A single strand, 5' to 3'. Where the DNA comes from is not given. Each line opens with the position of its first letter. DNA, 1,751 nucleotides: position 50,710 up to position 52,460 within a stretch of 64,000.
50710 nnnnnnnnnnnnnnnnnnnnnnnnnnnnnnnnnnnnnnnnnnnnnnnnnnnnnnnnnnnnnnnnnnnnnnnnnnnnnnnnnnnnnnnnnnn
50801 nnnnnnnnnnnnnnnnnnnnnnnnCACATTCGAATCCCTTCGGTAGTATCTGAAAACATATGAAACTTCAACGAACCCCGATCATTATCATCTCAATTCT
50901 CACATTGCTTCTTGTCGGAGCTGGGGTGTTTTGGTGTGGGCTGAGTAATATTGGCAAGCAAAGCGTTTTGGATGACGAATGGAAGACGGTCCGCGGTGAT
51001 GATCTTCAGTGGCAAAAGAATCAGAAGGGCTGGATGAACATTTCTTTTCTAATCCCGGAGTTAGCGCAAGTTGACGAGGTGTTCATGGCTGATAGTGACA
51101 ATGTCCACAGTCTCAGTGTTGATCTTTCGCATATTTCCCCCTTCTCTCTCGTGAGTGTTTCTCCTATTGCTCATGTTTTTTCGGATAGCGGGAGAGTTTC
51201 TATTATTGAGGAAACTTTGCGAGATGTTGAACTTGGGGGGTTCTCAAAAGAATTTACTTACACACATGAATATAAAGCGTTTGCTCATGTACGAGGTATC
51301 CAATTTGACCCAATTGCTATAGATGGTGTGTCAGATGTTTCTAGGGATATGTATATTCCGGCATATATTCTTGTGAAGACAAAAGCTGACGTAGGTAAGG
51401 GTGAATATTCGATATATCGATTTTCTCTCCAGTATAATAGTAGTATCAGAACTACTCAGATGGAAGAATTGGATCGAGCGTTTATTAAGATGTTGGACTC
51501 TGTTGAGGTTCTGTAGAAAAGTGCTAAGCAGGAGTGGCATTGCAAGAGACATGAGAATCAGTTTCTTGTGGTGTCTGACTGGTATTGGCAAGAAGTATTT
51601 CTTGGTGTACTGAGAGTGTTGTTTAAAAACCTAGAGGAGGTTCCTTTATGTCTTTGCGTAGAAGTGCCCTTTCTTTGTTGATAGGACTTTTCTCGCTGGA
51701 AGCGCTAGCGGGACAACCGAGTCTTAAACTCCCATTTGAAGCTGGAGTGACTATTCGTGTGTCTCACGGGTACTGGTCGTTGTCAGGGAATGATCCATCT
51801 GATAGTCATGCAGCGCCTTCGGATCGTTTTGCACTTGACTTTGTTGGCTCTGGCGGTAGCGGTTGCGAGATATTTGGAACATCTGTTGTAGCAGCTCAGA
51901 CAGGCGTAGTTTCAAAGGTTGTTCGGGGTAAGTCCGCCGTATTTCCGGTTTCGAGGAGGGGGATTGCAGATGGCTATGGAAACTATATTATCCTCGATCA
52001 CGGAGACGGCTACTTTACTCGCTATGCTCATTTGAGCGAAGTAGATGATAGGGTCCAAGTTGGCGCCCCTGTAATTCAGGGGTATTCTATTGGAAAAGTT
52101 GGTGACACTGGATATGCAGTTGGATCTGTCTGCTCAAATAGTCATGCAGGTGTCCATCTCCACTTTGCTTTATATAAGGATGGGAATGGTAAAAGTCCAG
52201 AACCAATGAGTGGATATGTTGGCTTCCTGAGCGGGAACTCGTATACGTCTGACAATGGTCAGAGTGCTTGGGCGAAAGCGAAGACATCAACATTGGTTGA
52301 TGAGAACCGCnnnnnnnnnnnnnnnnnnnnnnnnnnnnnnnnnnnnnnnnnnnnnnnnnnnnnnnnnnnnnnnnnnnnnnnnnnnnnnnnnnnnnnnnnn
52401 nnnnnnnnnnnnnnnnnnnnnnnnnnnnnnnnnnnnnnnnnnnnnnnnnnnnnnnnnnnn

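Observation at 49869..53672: Cell-wall hydrolase cluster with duplicated signal-anchor paralogs, a decayed CHAP amidase, an M23-CARDB endopeptidase and a small secreted partner: possible effector/immunity-type system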

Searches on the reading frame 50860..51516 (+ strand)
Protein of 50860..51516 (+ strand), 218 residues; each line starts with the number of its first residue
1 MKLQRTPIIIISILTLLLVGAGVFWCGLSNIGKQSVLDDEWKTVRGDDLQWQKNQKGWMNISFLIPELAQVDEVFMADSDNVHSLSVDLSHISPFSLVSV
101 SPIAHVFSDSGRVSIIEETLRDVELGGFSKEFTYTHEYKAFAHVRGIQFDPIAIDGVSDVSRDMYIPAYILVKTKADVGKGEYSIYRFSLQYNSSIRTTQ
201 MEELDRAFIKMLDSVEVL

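Call 3: search_protein_families(library=pfam, proteins=[window:50860-51516:+], max_evalue=1)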
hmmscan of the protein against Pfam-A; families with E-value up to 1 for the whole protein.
window:50860-51516:+ (218 aa): 1 family
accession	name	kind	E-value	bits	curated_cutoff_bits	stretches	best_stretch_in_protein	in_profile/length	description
PF19016.5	DUF5745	-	0.14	12.4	27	1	84-99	28-43/59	Domain of unknown function (DUF5745)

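Call 4: search_protein_families(library=ncbifam, proteins=[window:50860-51516:+], max_evalue=1)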
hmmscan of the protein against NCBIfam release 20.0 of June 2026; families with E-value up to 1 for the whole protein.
window:50860-51516:+ (218 aa): 0 families

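Call 17: search_protein_families(library=phrogs, proteins=[window:50860-51516:+], max_evalue=0.01)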
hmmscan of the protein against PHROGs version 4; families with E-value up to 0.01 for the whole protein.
window:50860-51516:+ (218 aa): 0 families

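Call 24: search_protein_representatives(protein=window:50860-51516:+)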
Query: 218 residues. Proteins with E-value up to 0.001 (for the whole library): 7; up to 1e-10: 5; up to 1e-30: 4. The best 7 are listed.
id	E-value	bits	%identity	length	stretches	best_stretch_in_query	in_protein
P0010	1.0e-109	381.3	79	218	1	1-218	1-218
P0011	5.0e-41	156.9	42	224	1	16-217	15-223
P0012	1.6e-39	151.9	45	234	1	39-217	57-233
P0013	1.2e-36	142.5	42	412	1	36-216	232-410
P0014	2.3e-28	115.5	36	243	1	34-217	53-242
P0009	1.5e-05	40.9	82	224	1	1-33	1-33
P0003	6.3e-05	38.9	82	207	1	1-33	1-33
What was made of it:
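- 50860..51516 (+): A2: membrane-anchored 218-aa protein whose ectodomain has a Mog1/PsbP-like alpha/beta fold. Only 7 relatives among 1.84 billion representatives (call 24).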

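Call 26: find_encoding_contigs(protein=P0011, flank=8000, max_places=3)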
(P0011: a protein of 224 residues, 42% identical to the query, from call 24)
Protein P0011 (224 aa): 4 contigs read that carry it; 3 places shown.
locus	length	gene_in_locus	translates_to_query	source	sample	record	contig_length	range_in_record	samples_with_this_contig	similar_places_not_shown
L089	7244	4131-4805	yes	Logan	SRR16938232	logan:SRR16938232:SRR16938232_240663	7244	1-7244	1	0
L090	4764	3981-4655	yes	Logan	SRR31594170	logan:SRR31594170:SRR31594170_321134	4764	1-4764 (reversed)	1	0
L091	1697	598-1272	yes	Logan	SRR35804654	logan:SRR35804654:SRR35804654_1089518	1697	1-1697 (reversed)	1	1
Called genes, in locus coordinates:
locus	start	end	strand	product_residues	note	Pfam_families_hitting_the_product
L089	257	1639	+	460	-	-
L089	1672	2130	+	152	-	-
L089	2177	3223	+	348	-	-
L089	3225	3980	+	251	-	-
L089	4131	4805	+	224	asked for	-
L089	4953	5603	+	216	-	PF01726:LexA_DNA_bind, PF00717:Peptidase_S24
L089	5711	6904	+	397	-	-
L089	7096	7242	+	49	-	?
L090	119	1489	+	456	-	-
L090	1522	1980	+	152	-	-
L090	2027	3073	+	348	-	-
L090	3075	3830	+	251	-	-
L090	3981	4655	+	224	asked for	-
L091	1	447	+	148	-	?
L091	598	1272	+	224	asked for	-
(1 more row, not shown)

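Call 31: find_encoding_contigs(protein=P0012, flank=6000, max_places=2)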
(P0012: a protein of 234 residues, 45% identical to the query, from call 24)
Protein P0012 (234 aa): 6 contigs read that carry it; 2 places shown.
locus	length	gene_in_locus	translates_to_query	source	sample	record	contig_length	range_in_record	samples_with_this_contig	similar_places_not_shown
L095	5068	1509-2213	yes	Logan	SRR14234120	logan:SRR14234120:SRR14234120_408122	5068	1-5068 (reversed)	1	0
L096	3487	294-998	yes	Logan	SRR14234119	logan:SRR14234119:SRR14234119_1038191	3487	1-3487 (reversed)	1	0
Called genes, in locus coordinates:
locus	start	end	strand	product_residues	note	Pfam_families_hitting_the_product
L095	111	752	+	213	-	-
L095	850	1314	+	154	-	PF00293:NUDIX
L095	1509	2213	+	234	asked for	-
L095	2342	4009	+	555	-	PF01551:Peptidase_M23, PF07705:CARDB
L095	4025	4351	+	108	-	-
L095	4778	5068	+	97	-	?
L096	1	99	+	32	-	?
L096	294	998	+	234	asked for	-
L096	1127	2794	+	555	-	PF01551:Peptidase_M23, PF07705:CARDB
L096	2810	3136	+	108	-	-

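Call 32: find_encoding_contigs(protein=P0014, flank=6000, max_places=2)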
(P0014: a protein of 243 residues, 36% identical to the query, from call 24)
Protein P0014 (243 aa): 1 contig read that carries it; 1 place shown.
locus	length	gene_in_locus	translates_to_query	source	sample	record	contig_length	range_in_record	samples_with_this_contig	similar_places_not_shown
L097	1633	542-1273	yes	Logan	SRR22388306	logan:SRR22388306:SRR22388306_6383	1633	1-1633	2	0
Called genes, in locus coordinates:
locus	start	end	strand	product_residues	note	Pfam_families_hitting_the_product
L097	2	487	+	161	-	?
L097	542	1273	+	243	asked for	-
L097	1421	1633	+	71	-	?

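Call 42: predict_structure(alignment_id=A2)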
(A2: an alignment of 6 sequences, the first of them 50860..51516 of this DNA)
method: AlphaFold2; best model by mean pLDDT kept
length: 218 residues; sequences in the alignment: 6
mean_pLDDT: 79.8   pTM: 0.75
mean pLDDT of the five models: 79.8, 79.0, 76.0, 75.3, 72.0
residues with pLDDT >= 90: 114; 70-90: 52; 50-70: 11; < 50: 41
segments of 3 or more residues with pLDDT < 50: 1-37, 157-160
pLDDT, mean of each block of 10 residues (from residue 1): 37 46 37 47 93 87 96 80 89 93 89 92 81 94 94 65 86 78 94 91 96 95
secondary structure, 60 per line:
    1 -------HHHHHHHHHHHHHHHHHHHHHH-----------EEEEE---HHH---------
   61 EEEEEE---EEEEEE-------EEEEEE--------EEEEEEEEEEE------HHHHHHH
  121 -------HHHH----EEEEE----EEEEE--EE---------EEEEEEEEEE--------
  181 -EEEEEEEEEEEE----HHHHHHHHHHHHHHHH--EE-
elements in order: H8-29 E41-45 E61-66 E70-75 E83-88 E97-107 H114-120 H128-131 E136-140 E145-149 E163-172 E182-193 H198-213
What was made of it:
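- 50860..51516 (+): AF2 model pLDDT 80 overall, about 90 in residues 41-218 (call 42).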

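Call 45: fold_search(model_id=the predicted structure, library=pdb)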
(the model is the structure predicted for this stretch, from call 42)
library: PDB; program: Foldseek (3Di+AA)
matches with E <= 10: 1076; with E <= 0.001: 1
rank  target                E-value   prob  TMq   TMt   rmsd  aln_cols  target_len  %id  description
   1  2lnj_MODEL_1_A        7.4e-04  1.00  0.42  0.51   7.7       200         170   12  Solution Structure of Cyanobacterial PsbP (CyanoP) from Synechocystis sp. PCC 6803 (released 2012-06-06)
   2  8z9d_P                1.4e-03  1.00  0.41  0.46   7.6       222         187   12  cryo-EM structure of PSII-LHCII megacomplex from spinach (released 2024-11-13)
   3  3lyd_A                1.6e-03  1.00  0.43  0.56   7.3       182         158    9  Crystal structure of Putative uncharacterized protein from Jonesia denitrificans (released 2010-03-09)
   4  4rth_A                1.9e-03  1.00  0.38  0.47   7.5       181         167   13  The crystal structure of PsbP from Zea mays (released 2015-03-11)
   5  4rti                  3.8e-03  1.00  0.42  0.50   6.9       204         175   12  The crystal structure of PsbP from Spinacia oleracea (released 2015-03-11)
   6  6t1a                  7.0e-03  0.63  0.20  0.19  12.0       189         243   13  Structure of mosquitocidal Cyt1Aa protoxin obtained by Serial Femtosecond Crystallography on in vivo grown crystals at p (released 2020-10-14)
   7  4c9c_B                7.8e-03  0.69  0.21  0.26   9.0       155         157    9  Crystal Structure of the Strawberry Pathogenesis-Related 10 (PR-10) Fra a 1E protein (Form A) (released 2013-10-16)
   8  6t1c                  9.8e-03  0.60  0.21  0.19  12.0       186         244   13  Structure of the C7S mutant of mosquitocidal Cyt1A protoxin obtained by Serial Femtosecond Crystallography on in vivo gr (released 2020-10-14)
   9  5zx9                  1.2e-02  0.98  0.34  0.43   6.7       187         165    9  Crystal structure of apo form fibronectin-binding protein Apa from Mycobacterium tuberculosis (released 2019-05-29)
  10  4a80                  1.2e-02  0.63  0.21  0.26   8.9       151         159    9  Crystal Structure of Major Birch Pollen Allergen Bet v 1 a in complex with 8-Anilinonaphthalene-1-sulfonate (ANS) (released 2012-05-30)
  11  4a8u                  1.2e-02  0.63  0.22  0.27  10.0       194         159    9  Crystal Structure of native Birch Pollen Allergen Bet v 1 isoform j (released 2012-05-30)
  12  4bk7                  1.5e-02  0.51  0.22  0.27   9.9       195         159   11  Crystal Structure of a variant of the Major Birch Pollen Allergen Bet v 1 (released 2013-11-27)
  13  4bkc_A                1.8e-02  0.63  0.21  0.26   9.0       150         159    8  Crystal Structure of a unusually linked dimeric variant of Bet v 1 (released 2013-11-27)
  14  5amw_A                1.8e-02  0.60  0.20  0.25   8.8       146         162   10  Crystal Structure of the Strawberry Pathogenesis-Related 10 (PR-10) Fra a 2 protein (A141F) processed with the Crystal (released 2016-04-13)
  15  4c94_A                1.8e-02  0.54  0.21  0.25   8.8       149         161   11  Crystal Structure of the Strawberry Pathogenesis-Related 10 (PR-10) Fra a 3 protein in complex with Catechin (released 2013-10-16)
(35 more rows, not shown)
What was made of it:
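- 50860..51516 (+): Foldseek PDB top hits are CyanoP/PsbP (E 7e-4, TMt 0.51), 3lyd and Apa (call 45).
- A2 has a non-enzymatic PsbP-like binding fold (calls 42, 45).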

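Call 62: search_protein_families(library=pfam, proteins=[L095:4025-4348:+], max_evalue=0.01)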
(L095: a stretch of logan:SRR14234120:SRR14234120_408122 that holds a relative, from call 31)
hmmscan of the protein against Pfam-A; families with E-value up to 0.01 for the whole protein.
L095:4025-4348:+ (108 aa): 0 families

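Call 65: search_protein_families(library=padloc, proteins=[window:50860-51516:+], max_evalue=0.01)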
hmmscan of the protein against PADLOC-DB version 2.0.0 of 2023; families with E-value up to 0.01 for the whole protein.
window:50860-51516:+ (218 aa): 0 families

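Call 74: fold_search(model_id=the predicted structure, library=viral)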
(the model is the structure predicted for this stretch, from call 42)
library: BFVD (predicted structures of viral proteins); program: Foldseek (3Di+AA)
matches with E <= 10: 921; with E <= 0.001: 1
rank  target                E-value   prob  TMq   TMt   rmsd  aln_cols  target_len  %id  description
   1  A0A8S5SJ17            3.2e-04  1.00  0.44  0.26  20.4       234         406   10  Host cell surface-exposed lipoprotein [Siphoviridae sp. ctvhu9]
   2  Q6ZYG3                4.7e-03  0.82  0.25  0.29  12.4       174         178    8  Uncharacterized protein [Pyrobaculum spherical virus (isolate United States/Yellowstone)]
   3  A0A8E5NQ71            1.5e-02  0.72  0.22  0.26  11.8       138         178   13  (no name in the UniProt tables at hand)
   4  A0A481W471            1.7e-02  0.82  0.23  0.20  13.1       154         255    8  Virion structural protein [Pseudomonas phage Psa21]
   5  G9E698                1.7e-02  0.75  0.24  0.34  13.2       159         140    8  Uncharacterized protein [Micromonas pusilla virus SP1]
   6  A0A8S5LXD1            2.4e-02  0.28  0.16  0.26  14.7       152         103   11  Uncharacterized protein [Myoviridae sp. ctZgq1]
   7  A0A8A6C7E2            2.7e-02  0.80  0.28  0.32   8.7       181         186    8  (no name in the UniProt tables at hand)
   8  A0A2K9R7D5            2.9e-02  0.51  0.18  0.27  11.7       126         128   10  (no name in the UniProt tables at hand)
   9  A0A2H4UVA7            3.0e-02  0.84  0.29  0.30  10.5       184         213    8  Zinc finger domain-containing protein [Bodo saltans virus]
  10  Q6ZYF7                4.5e-02  0.57  0.24  0.27  11.6       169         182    6  Uncharacterized protein [Pyrobaculum spherical virus (isolate United States/Yellowstone)]
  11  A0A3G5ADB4            4.7e-02  0.30  0.22  0.24  16.9       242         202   12  START domain containing protein [Satyrvirus sp.]
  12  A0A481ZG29            5.0e-02  0.28  0.21  0.26  10.6       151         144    9  Uncharacterized protein [Pithovirus LCPAC406]
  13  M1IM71                5.9e-02  0.25  0.19  0.25  15.2       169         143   10  (no name in the UniProt tables at hand)
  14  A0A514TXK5            5.9e-02  0.15  0.16  0.13  15.8       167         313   11  (no name in the UniProt tables at hand)
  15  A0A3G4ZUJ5            6.2e-02  0.72  0.29  0.28  11.7       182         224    6  START domain containing protein [Barrevirus sp.]
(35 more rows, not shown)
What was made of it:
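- Tried and rejected: A2 against the viral structure library gave one weak hit to a 'host cell surface-exposed lipoprotein' (TMq 0.44, rmsd 20 A, call 74).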

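Call 85: find_encoding_contigs(protein=P0013, flank=6000, max_places=3)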
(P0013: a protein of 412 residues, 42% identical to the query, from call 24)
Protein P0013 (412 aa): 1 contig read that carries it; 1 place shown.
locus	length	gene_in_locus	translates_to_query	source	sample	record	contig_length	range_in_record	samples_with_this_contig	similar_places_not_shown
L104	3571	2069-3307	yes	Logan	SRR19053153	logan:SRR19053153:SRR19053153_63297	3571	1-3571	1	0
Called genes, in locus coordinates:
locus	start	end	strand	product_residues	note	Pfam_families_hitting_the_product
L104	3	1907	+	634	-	?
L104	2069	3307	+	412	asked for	-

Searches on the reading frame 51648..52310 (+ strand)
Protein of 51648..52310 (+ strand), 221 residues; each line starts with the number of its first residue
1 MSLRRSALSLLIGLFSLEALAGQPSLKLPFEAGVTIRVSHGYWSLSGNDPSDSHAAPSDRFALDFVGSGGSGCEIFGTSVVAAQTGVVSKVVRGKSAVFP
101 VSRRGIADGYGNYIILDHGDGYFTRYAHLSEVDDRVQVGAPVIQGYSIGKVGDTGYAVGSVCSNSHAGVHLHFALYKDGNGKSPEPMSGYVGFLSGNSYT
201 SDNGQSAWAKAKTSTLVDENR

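Call 41: search_solved_structures(query=window:51648-52310:+, max_evalue=0.001, show_alignments=2)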
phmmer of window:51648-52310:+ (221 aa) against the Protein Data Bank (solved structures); distinct sequences matched with E-value up to 0.001: 15.
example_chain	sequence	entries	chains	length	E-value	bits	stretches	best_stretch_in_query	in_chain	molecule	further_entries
9m7n_A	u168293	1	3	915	2.3e-07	33.9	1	95-177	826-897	Gp16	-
6ue4_A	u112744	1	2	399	9.4e-06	28.6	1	110-159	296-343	ShyA endopeptidase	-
6u2a_A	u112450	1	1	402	9.5e-06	28.6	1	110-159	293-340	ShyA endopeptidase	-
2hsi_A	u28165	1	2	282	1.8e-05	27.7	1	111-160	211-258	Putative peptidase M23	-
7qrl_A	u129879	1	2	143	2.9e-05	27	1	107-155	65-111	DipM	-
7qrl_C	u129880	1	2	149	3.1e-05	26.9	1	107-155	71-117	DipM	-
5j1l_A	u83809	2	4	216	5.2e-05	26.1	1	85-160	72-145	ToxR-activated gene (TagE)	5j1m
6jmx_A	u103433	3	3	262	5.3e-05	26.1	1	110-187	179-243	Peptidase M23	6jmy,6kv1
5kvp_A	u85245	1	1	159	0.00011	25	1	110-173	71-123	Zoocin A endopeptidase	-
6jn1_A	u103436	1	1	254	0.00017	24.5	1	110-160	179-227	Peptidase M23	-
6jn0_A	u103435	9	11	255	0.00017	24.5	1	110-160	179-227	Peptidase M23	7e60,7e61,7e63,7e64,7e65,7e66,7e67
6jmz_A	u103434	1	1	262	0.00018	24.4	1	110-160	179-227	Peptidase M23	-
9gy1_A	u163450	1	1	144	0.00059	22.7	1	101-185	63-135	Peptidase, M23 family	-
9k2v_E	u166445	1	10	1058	0.00067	22.5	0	92-159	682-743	Internal protein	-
3slu_A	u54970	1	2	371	0.00067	22.5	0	100-160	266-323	M23 peptidase domain protein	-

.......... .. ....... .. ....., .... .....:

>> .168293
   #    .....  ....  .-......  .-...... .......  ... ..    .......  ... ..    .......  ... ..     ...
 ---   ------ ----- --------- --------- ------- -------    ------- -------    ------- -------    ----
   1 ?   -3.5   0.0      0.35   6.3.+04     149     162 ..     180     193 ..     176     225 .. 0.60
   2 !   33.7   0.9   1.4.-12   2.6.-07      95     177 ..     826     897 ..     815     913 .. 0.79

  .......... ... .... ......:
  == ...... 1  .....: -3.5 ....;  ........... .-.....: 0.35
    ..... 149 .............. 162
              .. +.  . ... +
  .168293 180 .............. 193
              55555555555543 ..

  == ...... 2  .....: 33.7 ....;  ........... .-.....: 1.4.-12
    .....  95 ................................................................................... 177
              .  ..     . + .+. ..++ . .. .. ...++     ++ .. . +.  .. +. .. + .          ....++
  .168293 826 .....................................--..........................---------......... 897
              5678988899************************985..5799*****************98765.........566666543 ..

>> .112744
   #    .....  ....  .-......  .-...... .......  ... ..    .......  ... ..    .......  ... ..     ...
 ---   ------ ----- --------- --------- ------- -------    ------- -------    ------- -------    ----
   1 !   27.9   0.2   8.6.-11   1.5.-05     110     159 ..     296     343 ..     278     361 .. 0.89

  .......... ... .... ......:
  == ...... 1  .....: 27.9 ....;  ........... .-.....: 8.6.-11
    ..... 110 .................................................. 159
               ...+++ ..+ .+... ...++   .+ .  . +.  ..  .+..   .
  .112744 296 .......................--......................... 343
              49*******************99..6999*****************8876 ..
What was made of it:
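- On Peptidase family M23 (Pfam PF01551): Matches to solved M23 enzymes such as ShyA, DipM and zoocin A, E 1e-4 to 2e-7 (call 41).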
